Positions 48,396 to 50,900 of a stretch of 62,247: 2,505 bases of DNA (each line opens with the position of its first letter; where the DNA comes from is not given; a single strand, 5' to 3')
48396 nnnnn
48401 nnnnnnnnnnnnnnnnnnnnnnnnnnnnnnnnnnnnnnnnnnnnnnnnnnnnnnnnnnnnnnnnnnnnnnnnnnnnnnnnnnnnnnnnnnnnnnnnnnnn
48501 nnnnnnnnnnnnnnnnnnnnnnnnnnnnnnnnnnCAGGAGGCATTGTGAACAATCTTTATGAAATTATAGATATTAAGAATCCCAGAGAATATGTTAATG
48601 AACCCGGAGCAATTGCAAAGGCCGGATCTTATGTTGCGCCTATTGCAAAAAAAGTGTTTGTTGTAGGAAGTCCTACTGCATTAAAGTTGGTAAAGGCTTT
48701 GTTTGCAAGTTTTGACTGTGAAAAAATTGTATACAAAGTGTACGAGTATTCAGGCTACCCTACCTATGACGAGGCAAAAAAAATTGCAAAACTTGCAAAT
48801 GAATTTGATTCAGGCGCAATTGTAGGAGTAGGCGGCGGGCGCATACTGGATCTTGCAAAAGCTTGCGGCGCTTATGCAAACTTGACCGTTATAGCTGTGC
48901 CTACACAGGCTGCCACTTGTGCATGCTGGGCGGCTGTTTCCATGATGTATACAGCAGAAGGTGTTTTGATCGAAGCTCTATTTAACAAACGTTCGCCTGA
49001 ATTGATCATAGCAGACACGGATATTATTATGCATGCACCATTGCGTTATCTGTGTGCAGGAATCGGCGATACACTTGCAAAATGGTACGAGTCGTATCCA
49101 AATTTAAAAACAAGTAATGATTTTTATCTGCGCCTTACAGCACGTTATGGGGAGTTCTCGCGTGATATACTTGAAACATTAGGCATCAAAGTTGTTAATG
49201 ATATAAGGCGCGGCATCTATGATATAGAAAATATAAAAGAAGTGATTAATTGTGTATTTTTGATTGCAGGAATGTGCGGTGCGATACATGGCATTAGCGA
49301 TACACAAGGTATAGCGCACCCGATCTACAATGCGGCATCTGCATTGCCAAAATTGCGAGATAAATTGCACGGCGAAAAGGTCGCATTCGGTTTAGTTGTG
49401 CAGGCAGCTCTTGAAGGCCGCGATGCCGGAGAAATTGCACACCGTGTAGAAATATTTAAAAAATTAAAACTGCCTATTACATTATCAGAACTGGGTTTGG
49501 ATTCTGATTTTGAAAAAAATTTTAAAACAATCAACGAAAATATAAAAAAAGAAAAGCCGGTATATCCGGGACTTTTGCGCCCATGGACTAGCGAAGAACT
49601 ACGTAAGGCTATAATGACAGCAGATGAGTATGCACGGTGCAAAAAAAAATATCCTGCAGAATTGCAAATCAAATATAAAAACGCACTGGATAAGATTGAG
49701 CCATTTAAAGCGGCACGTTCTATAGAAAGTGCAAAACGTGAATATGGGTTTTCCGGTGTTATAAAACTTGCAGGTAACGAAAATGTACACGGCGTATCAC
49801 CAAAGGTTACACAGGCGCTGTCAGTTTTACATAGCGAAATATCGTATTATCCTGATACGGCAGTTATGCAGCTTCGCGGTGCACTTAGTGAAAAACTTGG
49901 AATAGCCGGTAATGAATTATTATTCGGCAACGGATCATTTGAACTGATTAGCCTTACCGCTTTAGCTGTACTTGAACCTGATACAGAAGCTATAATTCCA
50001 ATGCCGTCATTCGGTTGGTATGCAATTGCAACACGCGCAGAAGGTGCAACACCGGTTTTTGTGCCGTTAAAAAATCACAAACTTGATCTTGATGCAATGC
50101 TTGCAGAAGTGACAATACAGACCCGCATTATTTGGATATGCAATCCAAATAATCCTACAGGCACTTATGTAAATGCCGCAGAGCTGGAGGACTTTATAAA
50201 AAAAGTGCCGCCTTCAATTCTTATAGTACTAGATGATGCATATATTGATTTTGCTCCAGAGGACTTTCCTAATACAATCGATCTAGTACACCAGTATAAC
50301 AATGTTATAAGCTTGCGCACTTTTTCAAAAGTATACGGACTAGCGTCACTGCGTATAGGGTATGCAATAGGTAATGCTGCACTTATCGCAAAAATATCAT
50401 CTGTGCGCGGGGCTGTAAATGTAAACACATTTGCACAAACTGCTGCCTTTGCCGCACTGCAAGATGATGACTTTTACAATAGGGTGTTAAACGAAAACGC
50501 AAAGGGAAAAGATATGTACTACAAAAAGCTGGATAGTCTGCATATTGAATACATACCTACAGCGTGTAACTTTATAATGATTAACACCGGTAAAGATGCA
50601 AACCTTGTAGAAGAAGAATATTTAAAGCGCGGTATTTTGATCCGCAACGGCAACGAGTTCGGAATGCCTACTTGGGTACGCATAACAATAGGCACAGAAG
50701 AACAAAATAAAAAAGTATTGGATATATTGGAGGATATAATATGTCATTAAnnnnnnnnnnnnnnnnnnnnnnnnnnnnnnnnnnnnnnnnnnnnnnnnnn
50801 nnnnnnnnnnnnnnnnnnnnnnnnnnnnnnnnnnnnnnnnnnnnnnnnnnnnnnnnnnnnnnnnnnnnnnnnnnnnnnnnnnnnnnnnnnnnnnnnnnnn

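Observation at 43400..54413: Nitrogenase-like NifB + NifD/K/H-like genes embedded in an organosulfur import/assimilation operon (candidate C-S bond reductase pathway)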

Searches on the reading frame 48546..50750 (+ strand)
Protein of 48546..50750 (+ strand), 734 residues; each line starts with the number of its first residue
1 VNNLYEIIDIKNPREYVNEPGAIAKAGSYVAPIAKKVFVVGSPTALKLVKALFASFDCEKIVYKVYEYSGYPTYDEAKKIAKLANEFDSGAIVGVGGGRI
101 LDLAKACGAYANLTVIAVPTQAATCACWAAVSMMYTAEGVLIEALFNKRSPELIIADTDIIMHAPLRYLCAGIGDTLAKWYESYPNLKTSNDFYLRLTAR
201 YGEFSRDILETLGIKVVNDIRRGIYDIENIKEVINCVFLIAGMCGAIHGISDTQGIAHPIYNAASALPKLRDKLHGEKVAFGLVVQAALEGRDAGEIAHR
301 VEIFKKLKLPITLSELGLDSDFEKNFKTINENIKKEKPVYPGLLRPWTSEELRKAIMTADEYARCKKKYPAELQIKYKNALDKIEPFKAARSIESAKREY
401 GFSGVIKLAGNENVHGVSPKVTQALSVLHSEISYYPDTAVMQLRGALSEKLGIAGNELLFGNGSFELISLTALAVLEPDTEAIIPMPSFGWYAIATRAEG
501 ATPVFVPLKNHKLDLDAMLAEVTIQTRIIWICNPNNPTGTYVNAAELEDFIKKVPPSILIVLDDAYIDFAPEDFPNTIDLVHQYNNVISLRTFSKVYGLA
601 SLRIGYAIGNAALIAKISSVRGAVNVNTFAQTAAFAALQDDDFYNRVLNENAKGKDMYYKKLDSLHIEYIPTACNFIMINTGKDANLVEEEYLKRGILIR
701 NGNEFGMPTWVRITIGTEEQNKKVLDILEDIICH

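Call 4: search_protein_families(library=pfam, proteins=[window:48546-50750:+])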
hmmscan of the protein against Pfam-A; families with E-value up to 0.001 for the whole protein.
window:48546-50750:+ (734 aa): 4 families
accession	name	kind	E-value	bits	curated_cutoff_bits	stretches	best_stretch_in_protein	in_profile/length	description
PF00155.27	Aminotran_1_2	-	1.7e-54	185.8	19.7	1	404-727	2-360/361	Aminotransferase class I and II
PF00465.25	Fe-ADH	-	3.2e-23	82.6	31.3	1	13-158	1-168/168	Iron-containing alcohol dehydrogenase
PF13685.12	Fe-ADH_2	-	1.4e-14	54.8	28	1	19-165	3-149/149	Iron-containing alcohol dehydrogenase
PF00731.26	AIRC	-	8.4e-05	22.6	30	1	38-137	4-103/148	AIR carboxylase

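Call 5: search_protein_families(library=ncbifam, proteins=[window:48546-50750:+])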
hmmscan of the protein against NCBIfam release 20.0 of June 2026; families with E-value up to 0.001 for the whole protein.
window:48546-50750:+ (734 aa): 73 families (the best 25 are shown)
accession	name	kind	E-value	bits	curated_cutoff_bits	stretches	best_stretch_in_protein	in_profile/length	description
TIGR01141.1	hisC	equivalog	1e-94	317.3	276.55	1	380-731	3-349/349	histidinol-phosphate transaminase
NF002878.0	PRK03321.1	subfamily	1.4e-82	277.2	374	1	403-731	22-348/352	histidinol-phosphate transaminase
NF003496.0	PRK05166.1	equivalog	8.5e-76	255.1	540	1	379-731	12-369/373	histidinol-phosphate transaminase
NF006941.0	PRK09423.1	subfamily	4.3e-65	219.9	336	1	10-367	5-363/367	glycerol dehydrogenase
NF006014.0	PRK08153.1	equivalog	3.2e-60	203.9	510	1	394-726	24-358/370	pyridoxal phosphate-dependent aminotransferase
NF006580.0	PRK09105.1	subfamily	4.8e-58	196.8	444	1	388-727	36-366/375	pyridoxal phosphate-dependent aminotransferase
TIGR01140.1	L_thr_O3P_dcar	equivalog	1.2e-56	192.2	290.55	1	416-728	25-330/331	threonine-phosphate decarboxylase CobD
NF053832.1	GlycoaldRedHalo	equivalog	6e-52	177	550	1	11-364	6-360/363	glycolaldehyde reductase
NF051461.1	pyoverd_PtaA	equivalog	2.3e-51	174.6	500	1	403-726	34-354/359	pyoverdine biosynthesis transaminase PtaA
NF047954.1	PrpdilGlycDhGldA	equivalog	2.8e-49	168.3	700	1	10-363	5-359/365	bifunctional L-1,2-propanediol dehydrogenase/glycerol dehydrogenase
NF002877.0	PRK03317.1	equivalog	2.8e-49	167.9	409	1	406-731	34-366/374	histidinol-phosphate transaminase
NF002726.0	PRK02610.1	equivalog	3.5e-46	157.8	391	1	381-732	9-369/374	histidinol-phosphate transaminase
NF007880.0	PRK10586.1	equivalog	2.2e-44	151.9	429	1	11-335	10-333/362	oxidoreductase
NF006225.0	PRK08354.1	equivalog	5.8e-38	131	288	1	455-731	60-315/318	putative aminotransferase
NF041364.1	GntC_guanitoxin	equivalog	2.9e-36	125.1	415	1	412-720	11-344/356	guanitoxin biosynthesis PLP-dependent (S)-gamma-hydroxy-L-arginine cyclodehydratase GntC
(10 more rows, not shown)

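Call 36: search_solved_structures(query=window:48546-50750:+, max_evalue=1e-10, show_alignments=0)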
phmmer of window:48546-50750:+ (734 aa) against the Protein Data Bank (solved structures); distinct sequences matched with E-value up to 1e-10: 57.
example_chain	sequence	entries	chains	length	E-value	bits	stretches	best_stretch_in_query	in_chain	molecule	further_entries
3ffh_A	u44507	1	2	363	8.2e-64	219.5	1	375-731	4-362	Histidinol-phosphate aminotransferase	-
3get_A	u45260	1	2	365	3.6e-54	187.6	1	376-726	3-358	Histidinol-phosphate aminotransferase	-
4r2n_A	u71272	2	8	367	3.4e-51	177.8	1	403-724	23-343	Putative phenylalanine aminotransferase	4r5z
8k1g_A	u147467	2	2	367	1.1e-40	143.1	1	10-364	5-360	Glycerol dehydrogenase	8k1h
8bj4_A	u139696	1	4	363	6.1e-40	140.6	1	383-724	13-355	histidinol-phosphate aminotransferase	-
8bj1_A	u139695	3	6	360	6.2e-40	140.5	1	383-724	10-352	histidinol-phosphate aminotransferase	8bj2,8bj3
8goa_A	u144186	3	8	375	7.7e-39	136.9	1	10-364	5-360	Glycerol dehydrogenase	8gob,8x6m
5zxl_A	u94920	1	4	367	1e-38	136.5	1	10-364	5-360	Glycerol dehydrogenase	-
1jpu_A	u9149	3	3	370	1.5e-38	136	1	12-368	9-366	glycerol dehydrogenase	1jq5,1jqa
3euc_A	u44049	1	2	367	7e-38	133.8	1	403-726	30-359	Histidinol-phosphate aminotransferase 2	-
3uhj_A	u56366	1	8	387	9.1e-38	133.4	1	12-363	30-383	Probable glycerol dehydrogenase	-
5xn8_A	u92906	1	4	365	4.7e-37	131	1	10-361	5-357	Glycerol Dehydrogenase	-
6csj_A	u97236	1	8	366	5.8e-37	130.7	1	10-367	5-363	Glycerol dehydrogenase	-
1kq3_A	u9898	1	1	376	4.6e-36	127.8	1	13-368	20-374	glycerol dehydrogenase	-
4mca_A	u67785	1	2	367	4.7e-36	127.7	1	10-329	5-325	Glycerol dehydrogenase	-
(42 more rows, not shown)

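Call 44: find_homologous_proteins(query=window:48546-50750:+, max_evalue=1e-30)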
Query window:48546-50750:+ (734 aa): 14 proteins with E <= 1e-30 among 8000 candidates.
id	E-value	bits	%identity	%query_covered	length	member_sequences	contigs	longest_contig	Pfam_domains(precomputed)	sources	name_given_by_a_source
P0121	0.0e+0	1659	100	100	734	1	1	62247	PF00155.28,PF13685.13,PF00465.26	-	-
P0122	0.0e+0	1134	69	99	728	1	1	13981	PF00155.28,PF13685.13,PF00465.26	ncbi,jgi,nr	ncbi:MAG: histidinol-phosphate transaminase [Spirochaetaceae bacterium]|jgi:histidinol-phosphate ami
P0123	0.0e+0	1014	61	99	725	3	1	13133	PF00155.28,PF13685.13,PF00465.26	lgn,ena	-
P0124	5.6e-294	995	60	99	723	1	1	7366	PF00155.28,PF13685.13,PF00465.26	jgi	jgi:histidinol-phosphate aminotransferase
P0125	6.6e-292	988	59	99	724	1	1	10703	PF00155.28,PF13685.13,PF00465.26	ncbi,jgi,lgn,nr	ncbi:MAG: histidinol-phosphate transaminase [Treponema sp.]|jgi:histidinol-phosphate aminotransferas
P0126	1.2e-286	971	59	98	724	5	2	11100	PF00155.28,PF13685.13,PF00465.26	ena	-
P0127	5.6e-273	926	57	99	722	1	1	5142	PF00155.28,PF13685.13,PF00465.26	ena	-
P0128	5.6e-243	827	61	80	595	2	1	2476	PF00155.28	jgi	jgi:histidinol-phosphate aminotransferase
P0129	6.4e-233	793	58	81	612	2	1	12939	PF00155.28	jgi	jgi:histidinol-phosphate aminotransferase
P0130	6.4e-213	727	48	100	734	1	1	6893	PF00155.28,PF13685.13,PF00266.26,PF00465.26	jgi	-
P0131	7.1e-161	555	39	99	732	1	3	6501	PF00155.28,PF13685.13,PF00465.26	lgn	-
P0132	6.2e-146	506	45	49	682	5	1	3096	PF00155.28,PF13685.13,PF00266.26,PF00465.26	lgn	-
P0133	1.3e-97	346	46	49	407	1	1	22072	PF00155.28,PF00266.26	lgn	-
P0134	1.0e-36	145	36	36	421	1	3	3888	PF13685.13,PF00465.26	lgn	-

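Call 78: find_encoding_contigs(protein=P0122, flank=10000, max_places=2)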
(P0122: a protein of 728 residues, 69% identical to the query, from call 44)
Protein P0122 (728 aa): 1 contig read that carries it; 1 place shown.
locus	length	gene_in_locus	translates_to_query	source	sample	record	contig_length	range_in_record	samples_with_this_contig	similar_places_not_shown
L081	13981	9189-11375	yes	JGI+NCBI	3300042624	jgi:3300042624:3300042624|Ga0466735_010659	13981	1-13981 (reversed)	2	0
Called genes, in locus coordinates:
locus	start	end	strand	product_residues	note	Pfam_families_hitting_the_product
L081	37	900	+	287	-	PF02401:LYTB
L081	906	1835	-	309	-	PF01420:Methylase_S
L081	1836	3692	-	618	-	PF02384:N6_Mtase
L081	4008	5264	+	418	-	PF04055:Radical_SAM, PF02579:Nitro_FeMo-Co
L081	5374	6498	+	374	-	PF13379:NMT1_2, PF09084:NMT1, PF12974:Phosphonate-bd (weak)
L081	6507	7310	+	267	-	PF00005:ABC_tran, PF13304:AAA_21 (faint)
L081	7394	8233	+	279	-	PF00528:BPD_transp_1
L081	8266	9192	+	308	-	PF00291:PALP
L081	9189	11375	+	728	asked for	PF00465:Fe-ADH, PF13685:Fe-ADH_2, PF00155:Aminotran_1_2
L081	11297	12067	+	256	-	PF00528:BPD_transp_1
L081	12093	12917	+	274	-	PF00497:SBP_bac_3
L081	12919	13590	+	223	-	PF00528:BPD_transp_1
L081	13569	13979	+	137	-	?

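Call 79: find_encoding_contigs(protein=P0123, flank=10000, max_places=2)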
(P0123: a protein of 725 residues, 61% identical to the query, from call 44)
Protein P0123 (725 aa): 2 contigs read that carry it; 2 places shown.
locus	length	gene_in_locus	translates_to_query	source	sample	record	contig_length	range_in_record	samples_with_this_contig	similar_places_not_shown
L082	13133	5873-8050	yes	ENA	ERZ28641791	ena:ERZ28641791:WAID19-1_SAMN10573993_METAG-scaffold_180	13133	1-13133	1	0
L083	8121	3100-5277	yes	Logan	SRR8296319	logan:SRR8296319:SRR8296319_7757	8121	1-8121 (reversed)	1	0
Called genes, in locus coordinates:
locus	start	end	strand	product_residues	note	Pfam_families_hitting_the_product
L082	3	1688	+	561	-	?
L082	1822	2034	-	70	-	-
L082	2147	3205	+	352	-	PF13379:NMT1_2, PF09084:NMT1, PF12974:Phosphonate-bd (weak)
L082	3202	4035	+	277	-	PF00005:ABC_tran, PF13304:AAA_21 (faint)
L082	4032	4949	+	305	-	PF00528:BPD_transp_1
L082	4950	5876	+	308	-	PF00291:PALP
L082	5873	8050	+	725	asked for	PF00465:Fe-ADH, PF13685:Fe-ADH_2, PF00155:Aminotran_1_2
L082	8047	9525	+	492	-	PF00148:Oxidored_nitro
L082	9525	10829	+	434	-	PF00148:Oxidored_nitro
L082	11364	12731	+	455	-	PF03023:MurJ (faint), PF01554:MatE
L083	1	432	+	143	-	?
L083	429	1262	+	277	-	PF00005:ABC_tran, PF13304:AAA_21 (faint)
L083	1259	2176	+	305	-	PF00528:BPD_transp_1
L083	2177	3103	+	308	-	PF00291:PALP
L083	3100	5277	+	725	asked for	PF00465:Fe-ADH, PF13685:Fe-ADH_2, PF00155:Aminotran_1_2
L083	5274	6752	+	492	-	PF00148:Oxidored_nitro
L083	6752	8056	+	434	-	PF00148:Oxidored_nitro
